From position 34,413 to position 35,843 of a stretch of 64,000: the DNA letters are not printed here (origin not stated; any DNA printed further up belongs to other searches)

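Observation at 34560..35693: ParA-type ATPase fused to a CBM48/AMPK-beta glycogen-binding domain: candidate glycogen-granule positioning system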

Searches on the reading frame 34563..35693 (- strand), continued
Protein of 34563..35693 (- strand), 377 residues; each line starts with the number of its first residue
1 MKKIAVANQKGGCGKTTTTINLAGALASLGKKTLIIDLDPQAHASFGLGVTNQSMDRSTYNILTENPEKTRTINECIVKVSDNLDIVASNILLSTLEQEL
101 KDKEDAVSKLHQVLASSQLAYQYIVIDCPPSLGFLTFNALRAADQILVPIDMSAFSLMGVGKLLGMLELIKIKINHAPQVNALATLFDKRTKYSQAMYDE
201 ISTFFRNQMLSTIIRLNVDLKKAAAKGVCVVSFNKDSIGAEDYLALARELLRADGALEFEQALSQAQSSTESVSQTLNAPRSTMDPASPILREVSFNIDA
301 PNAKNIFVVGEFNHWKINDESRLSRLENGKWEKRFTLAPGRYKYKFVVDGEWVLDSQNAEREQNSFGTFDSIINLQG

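Call 53: search_protein_families(library=pfam, proteins=[P0264, P0265, P0271, P0277, P0279, P0219, P0200, P0218, P0251, P0224], max_evalue=0.01)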
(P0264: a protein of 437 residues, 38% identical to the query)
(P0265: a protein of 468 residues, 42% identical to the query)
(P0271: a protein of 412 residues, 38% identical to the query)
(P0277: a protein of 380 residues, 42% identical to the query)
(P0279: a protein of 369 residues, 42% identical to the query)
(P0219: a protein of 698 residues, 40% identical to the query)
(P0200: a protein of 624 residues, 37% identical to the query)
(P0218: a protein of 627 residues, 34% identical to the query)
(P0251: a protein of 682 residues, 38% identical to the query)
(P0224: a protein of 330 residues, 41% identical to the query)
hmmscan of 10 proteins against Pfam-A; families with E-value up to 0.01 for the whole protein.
P0264 (437 aa): 7 families
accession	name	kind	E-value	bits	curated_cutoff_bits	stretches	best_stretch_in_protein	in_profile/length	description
PF13614.12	AAA_31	-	2.7e-50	171.2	27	1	1-176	1-172/177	AAA domain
PF01656.29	CbiA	-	2.6e-18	66.6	25.4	1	4-231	1-125/125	CobQ/CobB/MinD/ParA nucleotide binding domain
PF06564.18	CBP_BcsQ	-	2.6e-13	50.5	21.3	1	1-249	1-231/234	Cellulose biosynthesis protein BcsQ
PF00142.24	Fer4_NifH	-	4.3e-09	36.7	25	1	7-79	5-75/271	4Fe-4S iron sulfur cluster binding proteins, NifH/frxC family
PF09140.17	MipZ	-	1.6e-08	34.6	20.7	1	3-40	2-39/262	ATPase MipZ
PF10609.15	ParA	-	1.2e-07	31.9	27.1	1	2-43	4-45/246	NUBPL iron-transfer P-loop NTPase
PF02374.21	ArsA_ATPase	-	9.4e-06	25.5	24.3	1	6-40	5-39/305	Anion-transporting ATPase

P0265 (468 aa): 9 families
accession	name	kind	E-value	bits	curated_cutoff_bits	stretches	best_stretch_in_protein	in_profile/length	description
PF13614.12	AAA_31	-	2.5e-51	174.6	27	1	191-365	2-176/177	AAA domain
PF01656.29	CbiA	-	9.8e-19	68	25.4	1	193-415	1-125/125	CobQ/CobB/MinD/ParA nucleotide binding domain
PF04519.19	Bactofilin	-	1.9e-17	63.7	27.9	1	54-152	1-97/98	Polymer-forming cytoskeletal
PF06564.18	CBP_BcsQ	-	6.5e-14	52.4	21.3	1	192-433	3-231/234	Cellulose biosynthesis protein BcsQ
PF09140.17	MipZ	-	7.6e-13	48.8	20.7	1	192-407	2-196/262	ATPase MipZ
PF10609.15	ParA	-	6.6e-10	39.3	27.1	1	190-324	3-129/246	NUBPL iron-transfer P-loop NTPase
PF00142.24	Fer4_NifH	-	3e-07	30.6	25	1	198-263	7-74/271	4Fe-4S iron sulfur cluster binding proteins, NifH/frxC family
PF02374.21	ArsA_ATPase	-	0.00018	21.3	24.3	1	198-235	8-45/305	Anion-transporting ATPase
PF07015.17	VirC1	-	0.0051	16.6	24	0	191-229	2-40/231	VirC1 protein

P0271 (412 aa): 7 families
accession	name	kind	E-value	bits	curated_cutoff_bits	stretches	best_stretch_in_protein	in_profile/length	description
PF13614.12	AAA_31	-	5.5e-50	170.2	27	1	1-175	1-171/177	AAA domain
PF01656.29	CbiA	-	1.6e-18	67.3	25.4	1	4-231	1-125/125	CobQ/CobB/MinD/ParA nucleotide binding domain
PF06564.18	CBP_BcsQ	-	4.6e-11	43.1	21.3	1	1-249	1-231/234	Cellulose biosynthesis protein BcsQ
PF09140.17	MipZ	-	2e-09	37.6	20.7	1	4-40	3-39/262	ATPase MipZ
PF10609.15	ParA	-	1.5e-07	31.6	27.1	1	3-43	5-45/246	NUBPL iron-transfer P-loop NTPase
PF00142.24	Fer4_NifH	-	1.8e-07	31.3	25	1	7-43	5-41/271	4Fe-4S iron sulfur cluster binding proteins, NifH/frxC family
PF02374.21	ArsA_ATPase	-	1.4e-05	24.9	24.3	1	6-40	5-39/305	Anion-transporting ATPase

P0277 (380 aa): 8 families
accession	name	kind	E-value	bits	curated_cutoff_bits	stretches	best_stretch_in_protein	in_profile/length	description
PF13614.12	AAA_31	-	2.8e-53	180.9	27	1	1-177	1-175/177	AAA domain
PF01656.29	CbiA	-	1.4e-21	77.1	25.4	1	4-229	1-125/125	CobQ/CobB/MinD/ParA nucleotide binding domain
PF09140.17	MipZ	-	2.4e-12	47.2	20.7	2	3-41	2-40/262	ATPase MipZ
PF06564.18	CBP_BcsQ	-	1.8e-10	41.2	21.3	1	1-146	1-142/234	Cellulose biosynthesis protein BcsQ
PF10609.15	ParA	-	3.1e-09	37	27.1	1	2-149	4-144/246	NUBPL iron-transfer P-loop NTPase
PF00142.24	Fer4_NifH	-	3.2e-06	27.3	25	1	9-46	7-45/271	4Fe-4S iron sulfur cluster binding proteins, NifH/frxC family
PF02374.21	ArsA_ATPase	-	0.00012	21.9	24.3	1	9-43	8-41/305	Anion-transporting ATPase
PF07015.17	VirC1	-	0.0043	16.8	24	1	1-39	1-39/231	VirC1 protein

P0279 (369 aa): 7 families
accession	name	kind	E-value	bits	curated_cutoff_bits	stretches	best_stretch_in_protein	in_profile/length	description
PF13614.12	AAA_31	-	2.5e-47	161.5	27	1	2-175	1-173/177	AAA domain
PF01656.29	CbiA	-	4.8e-19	69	25.4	1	5-228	1-124/125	CobQ/CobB/MinD/ParA nucleotide binding domain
PF06564.18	CBP_BcsQ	-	4.4e-10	39.9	21.3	1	2-152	1-148/234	Cellulose biosynthesis protein BcsQ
PF10609.15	ParA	-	1.5e-08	34.8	27.1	1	3-144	4-139/246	NUBPL iron-transfer P-loop NTPase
PF09140.17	MipZ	-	2.2e-08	34.2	20.7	1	4-160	2-140/262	ATPase MipZ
PF02374.21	ArsA_ATPase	-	2.1e-06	27.6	24.3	1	7-129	5-134/305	Anion-transporting ATPase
PF00142.24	Fer4_NifH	-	6e-05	23.1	25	1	9-45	6-42/271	4Fe-4S iron sulfur cluster binding proteins, NifH/frxC family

P0219 (698 aa): 10 families
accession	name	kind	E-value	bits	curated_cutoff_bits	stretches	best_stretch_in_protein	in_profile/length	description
PF13614.12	AAA_31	-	4e-53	180.4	27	1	1-176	1-177/177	AAA domain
PF01656.29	CbiA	-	2.3e-20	73.2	25.4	1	4-226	1-125/125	CobQ/CobB/MinD/ParA nucleotide binding domain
PF06564.18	CBP_BcsQ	-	4.2e-12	46.5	21.3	1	1-244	1-231/234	Cellulose biosynthesis protein BcsQ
PF09140.17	MipZ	-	1.3e-11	44.7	20.7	1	3-160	2-143/262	ATPase MipZ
PF16561.11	AMPK1_CBM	-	2.6e-08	34.4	26.8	1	615-690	9-80/85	Glycogen recognition site of AMP-activated protein kinase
PF10609.15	ParA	-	2.7e-08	34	27.1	1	2-130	4-125/246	NUBPL iron-transfer P-loop NTPase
PF00142.24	Fer4_NifH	-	9.5e-05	22.4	25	1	9-44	7-42/271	4Fe-4S iron sulfur cluster binding proteins, NifH/frxC family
PF02374.21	ArsA_ATPase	-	0.00042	20.1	24.3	1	9-41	8-40/305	Anion-transporting ATPase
PF07015.17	VirC1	-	0.00049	19.9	24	1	1-39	1-39/231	VirC1 protein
PF22058.2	X25_BaPul_like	-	0.0021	18.5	27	1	625-670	13-60/87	Pullulanase X25 domain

P0200 (624 aa): 10 families
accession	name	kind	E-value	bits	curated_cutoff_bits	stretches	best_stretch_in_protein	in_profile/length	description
PF13614.12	AAA_31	-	9.6e-52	175.9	27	1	1-174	1-171/177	AAA domain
PF01656.29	CbiA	-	3.4e-19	69.5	25.4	1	4-230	1-125/125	CobQ/CobB/MinD/ParA nucleotide binding domain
PF16561.11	AMPK1_CBM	-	2.3e-10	40.9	26.8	1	553-621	14-79/85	Glycogen recognition site of AMP-activated protein kinase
PF06564.18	CBP_BcsQ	-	4e-08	33.5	21.3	1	1-226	1-209/234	Cellulose biosynthesis protein BcsQ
PF09140.17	MipZ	-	3.3e-07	30.3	20.7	1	3-41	2-40/262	ATPase MipZ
PF10609.15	ParA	-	5.1e-06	26.5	27.1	1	3-44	5-46/246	NUBPL iron-transfer P-loop NTPase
PF02374.21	ArsA_ATPase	-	9.7e-06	25.4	24.3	1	9-131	8-135/305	Anion-transporting ATPase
PF00142.24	Fer4_NifH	-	0.00044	20.2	25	1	9-45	7-43/271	4Fe-4S iron sulfur cluster binding proteins, NifH/frxC family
PF02922.24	CBM_48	-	0.0015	19.3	22.4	1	539-601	9-73/83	Carbohydrate-binding module 48 (Isoamylase N-terminal domain)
PF22058.2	X25_BaPul_like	-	0.0028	18.2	27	1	556-609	12-67/87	Pullulanase X25 domain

P0218 (627 aa): 11 families
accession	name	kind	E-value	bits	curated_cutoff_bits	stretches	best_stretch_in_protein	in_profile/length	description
PF13614.12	AAA_31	-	5.3e-47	160.5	27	1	2-178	2-175/177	AAA domain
PF01656.29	CbiA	-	1.3e-19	70.8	25.4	1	4-230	1-125/125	CobQ/CobB/MinD/ParA nucleotide binding domain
PF06564.18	CBP_BcsQ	-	2.5e-17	63.6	21.3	1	4-248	4-231/234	Cellulose biosynthesis protein BcsQ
PF16561.11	AMPK1_CBM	-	2.4e-13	50.5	26.8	1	552-626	10-80/85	Glycogen recognition site of AMP-activated protein kinase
PF10609.15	ParA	-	2.4e-10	40.7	27.1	1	3-250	5-245/246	NUBPL iron-transfer P-loop NTPase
PF09140.17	MipZ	-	5.1e-10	39.5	20.7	1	3-41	2-40/262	ATPase MipZ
PF00142.24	Fer4_NifH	-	2.3e-09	37.6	25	1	7-45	5-43/271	4Fe-4S iron sulfur cluster binding proteins, NifH/frxC family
PF02374.21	ArsA_ATPase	-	2.9e-07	30.4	24.3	1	6-130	5-134/305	Anion-transporting ATPase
PF02922.24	CBM_48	-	4.1e-07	30.7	22.4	1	553-607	22-82/83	Carbohydrate-binding module 48 (Isoamylase N-terminal domain)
PF22058.2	X25_BaPul_like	-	0.00082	19.9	27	1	560-604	13-58/87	Pullulanase X25 domain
PF16575.11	CLP1_P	-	0.0019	18.5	26.6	0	13-41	5-33/188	mRNA cleavage and polyadenylation factor CLP1 P-loop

P0251 (682 aa): 9 families
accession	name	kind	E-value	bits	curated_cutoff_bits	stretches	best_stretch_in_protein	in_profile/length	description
PF13614.12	AAA_31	-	2.7e-53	181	27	1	1-175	1-176/177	AAA domain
PF01656.29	CbiA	-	5.6e-20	72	25.4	1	4-226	1-125/125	CobQ/CobB/MinD/ParA nucleotide binding domain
PF06564.18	CBP_BcsQ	-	1.2e-11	45.1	21.3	1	1-176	1-177/234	Cellulose biosynthesis protein BcsQ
PF09140.17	MipZ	-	2.8e-11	43.7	20.7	1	3-157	2-140/262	ATPase MipZ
PF16561.11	AMPK1_CBM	-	4.4e-10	40.1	26.8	1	601-675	10-81/85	Glycogen recognition site of AMP-activated protein kinase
PF10609.15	ParA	-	4.9e-09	36.4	27.1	1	2-129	4-124/246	NUBPL iron-transfer P-loop NTPase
PF00142.24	Fer4_NifH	-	5.4e-06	26.5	25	1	9-46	7-45/271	4Fe-4S iron sulfur cluster binding proteins, NifH/frxC family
PF02374.21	ArsA_ATPase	-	0.00012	21.8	24.3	1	9-44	8-43/305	Anion-transporting ATPase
PF07015.17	VirC1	-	0.00016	21.5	24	1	1-39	1-39/231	VirC1 protein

P0224 (330 aa): 8 families
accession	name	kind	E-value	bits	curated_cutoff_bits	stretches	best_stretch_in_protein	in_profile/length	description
PF13614.12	AAA_31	-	3.5e-52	177.4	27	1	1-177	1-174/177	AAA domain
PF01656.29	CbiA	-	5e-21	75.4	25.4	1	4-229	1-124/125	CobQ/CobB/MinD/ParA nucleotide binding domain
PF06564.18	CBP_BcsQ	-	1.2e-11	45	21.3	1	1-248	1-231/234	Cellulose biosynthesis protein BcsQ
PF09140.17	MipZ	-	3.8e-10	39.9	20.7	1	2-155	1-134/262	ATPase MipZ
PF10609.15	ParA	-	2.6e-09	37.3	27.1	1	2-39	4-41/246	NUBPL iron-transfer P-loop NTPase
PF00142.24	Fer4_NifH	-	8.9e-09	35.6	25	1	9-77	7-74/271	4Fe-4S iron sulfur cluster binding proteins, NifH/frxC family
PF02374.21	ArsA_ATPase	-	9.3e-05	22.2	24.3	1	2-41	2-40/305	Anion-transporting ATPase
PF07015.17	VirC1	-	0.00024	20.9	24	1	1-40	1-40/231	VirC1 protein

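Call 55: fold_search(model_id=the predicted structure, library=pdb)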
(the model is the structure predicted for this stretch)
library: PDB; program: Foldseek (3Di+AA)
matches with E <= 10: 1660; with E <= 0.001: 461
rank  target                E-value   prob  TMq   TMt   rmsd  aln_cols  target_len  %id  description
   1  8ray_A                1.5e-19  1.00  0.57  0.81   3.5       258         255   35  ParA in complex with ATP (released 2025-03-26)
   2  8ray_B                2.6e-19  1.00  0.56  0.81   3.5       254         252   35  ParA in complex with ATP (released 2025-03-26)
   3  9a6n_A                1.6e-17  1.00  0.57  0.83   3.3       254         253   36  Integrative model of SOJ-NRDR by crosslinking MS and deep learning (released 2024-09-18)
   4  2bek_A                1.5e-16  1.00  0.55  0.81   3.5       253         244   34  Structure of the bacterial chromosome segregation protein Soj (released 2005-01-12)
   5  8jmj_A                1.5e-16  1.00  0.55  0.76   3.8       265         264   32  Structure of Helicobacter pylori Soj-DNA-Spo0J complex (released 2024-05-29)
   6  2bej                  1.7e-16  1.00  0.55  0.82   3.3       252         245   34  Structure of the bacterial chromosome segregation protein Soj (released 2005-01-12)
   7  6iub_A                3.0e-16  1.00  0.55  0.76   3.9       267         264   31  Structure of Helicobacter pylori Soj protein (released 2019-02-13)
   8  1wcv                  3.3e-16  1.00  0.55  0.83   3.3       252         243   34  Structure of the bacterial chromosome segregation protein Soj (released 2005-01-12)
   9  2bek_B                5.4e-16  1.00  0.55  0.82   3.4       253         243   33  Structure of the bacterial chromosome segregation protein Soj (released 2005-01-12)
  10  8jml_B                1.0e-15  1.00  0.55  0.76   4.0       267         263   31  Structure of Helicobacter pylori Soj protein mutant, D41A (released 2024-05-29)
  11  4pfs_B                2.1e-14  1.00  0.53  0.79   3.4       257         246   30  Crystal Structure of Cobyrinic Acid a,c-diamide synthase from Mycobacterium smegmatis (released 2014-05-21)
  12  6yay_B                3.6e-14  1.00  0.47  0.71   5.1       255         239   20  Crystal structure of a Selenium-derivatized complex of the bacterial cellulose secretion regulators BcsR and BcsQ, cry (released 2021-02-24)
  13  6yay_A                4.5e-14  1.00  0.47  0.70   5.0       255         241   20  Crystal structure of a Selenium-derivatized complex of the bacterial cellulose secretion regulators BcsR and BcsQ, cry (released 2021-02-24)
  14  6yb5_A                5.1e-14  1.00  0.47  0.69   5.2       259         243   20  Orthorhombic crystal structure of a native BcsRQ complex crystallized in the presence of ADP (released 2021-02-24)
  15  5if9_A                6.1e-14  1.00  0.55  0.80   3.3       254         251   28  Crystal Structure of Cobyrinic Acid a,c-diamide synthase from Mycobacterium smegmatis with bound ATP analog and Magnes (released 2016-03-09)
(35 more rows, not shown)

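Call 70: list_cluster_members(proteins=[P0134, P0143, P0216, P0265, P0253, P0274, P0193, P0205, P0181, P0215])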
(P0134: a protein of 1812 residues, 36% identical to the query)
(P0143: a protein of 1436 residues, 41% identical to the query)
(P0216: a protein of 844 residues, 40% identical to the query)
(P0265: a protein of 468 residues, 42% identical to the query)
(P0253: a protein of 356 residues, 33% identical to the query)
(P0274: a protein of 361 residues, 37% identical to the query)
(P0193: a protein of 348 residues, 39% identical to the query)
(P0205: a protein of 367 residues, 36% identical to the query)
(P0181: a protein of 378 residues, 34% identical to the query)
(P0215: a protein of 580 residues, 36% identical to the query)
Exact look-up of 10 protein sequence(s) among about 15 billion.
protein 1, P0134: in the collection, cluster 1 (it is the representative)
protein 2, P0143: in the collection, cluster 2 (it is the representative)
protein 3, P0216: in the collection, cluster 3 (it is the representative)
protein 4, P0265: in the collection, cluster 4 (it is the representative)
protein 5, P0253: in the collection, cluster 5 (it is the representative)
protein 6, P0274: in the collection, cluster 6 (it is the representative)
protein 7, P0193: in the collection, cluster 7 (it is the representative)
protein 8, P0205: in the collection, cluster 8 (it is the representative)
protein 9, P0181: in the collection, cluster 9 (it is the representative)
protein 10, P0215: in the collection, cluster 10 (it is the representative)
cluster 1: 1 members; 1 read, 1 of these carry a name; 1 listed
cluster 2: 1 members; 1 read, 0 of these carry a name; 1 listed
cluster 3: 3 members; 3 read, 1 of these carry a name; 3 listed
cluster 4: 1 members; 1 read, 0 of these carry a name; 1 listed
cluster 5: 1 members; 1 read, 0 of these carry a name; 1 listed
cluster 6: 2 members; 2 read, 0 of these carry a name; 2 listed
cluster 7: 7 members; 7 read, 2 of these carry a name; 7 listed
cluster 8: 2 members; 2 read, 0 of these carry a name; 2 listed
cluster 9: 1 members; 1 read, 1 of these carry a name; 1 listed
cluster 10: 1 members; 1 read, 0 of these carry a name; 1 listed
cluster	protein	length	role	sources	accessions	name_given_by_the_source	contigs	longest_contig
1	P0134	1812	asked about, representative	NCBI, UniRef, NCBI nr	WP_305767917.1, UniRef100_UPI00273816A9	hypothetical protein [Candidatus Epulonipiscium viviparus] | hypothetical protein n=1 Tax=Candidatus Epulonipiscium viviparus TaxID=420336 ... | hypothetical protein [Candidatus Epulopiscium viviparus]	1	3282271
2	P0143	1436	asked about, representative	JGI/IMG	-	-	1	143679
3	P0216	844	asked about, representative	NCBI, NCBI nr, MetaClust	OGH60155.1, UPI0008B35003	MAG: hypothetical protein A3G34_09150 [Candidatus Lindowbacteria bacterium ... | status=active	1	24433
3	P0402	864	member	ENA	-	-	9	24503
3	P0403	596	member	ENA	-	-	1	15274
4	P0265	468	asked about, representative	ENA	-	-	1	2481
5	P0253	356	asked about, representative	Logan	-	-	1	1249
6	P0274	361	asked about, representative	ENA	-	-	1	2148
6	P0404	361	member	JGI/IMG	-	-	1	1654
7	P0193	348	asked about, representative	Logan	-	-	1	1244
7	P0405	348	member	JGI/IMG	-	chromosome partitioning protein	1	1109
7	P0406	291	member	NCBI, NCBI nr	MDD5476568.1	MAG: AAA family ATPase, partial [Syntrophales bacterium] | AAA family ATPase [Syntrophales bacterium]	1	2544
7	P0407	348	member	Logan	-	-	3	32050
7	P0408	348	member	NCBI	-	-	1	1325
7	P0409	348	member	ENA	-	-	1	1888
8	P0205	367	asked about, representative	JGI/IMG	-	-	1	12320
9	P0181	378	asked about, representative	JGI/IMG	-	chromosome partitioning protein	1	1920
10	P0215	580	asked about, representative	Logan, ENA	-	-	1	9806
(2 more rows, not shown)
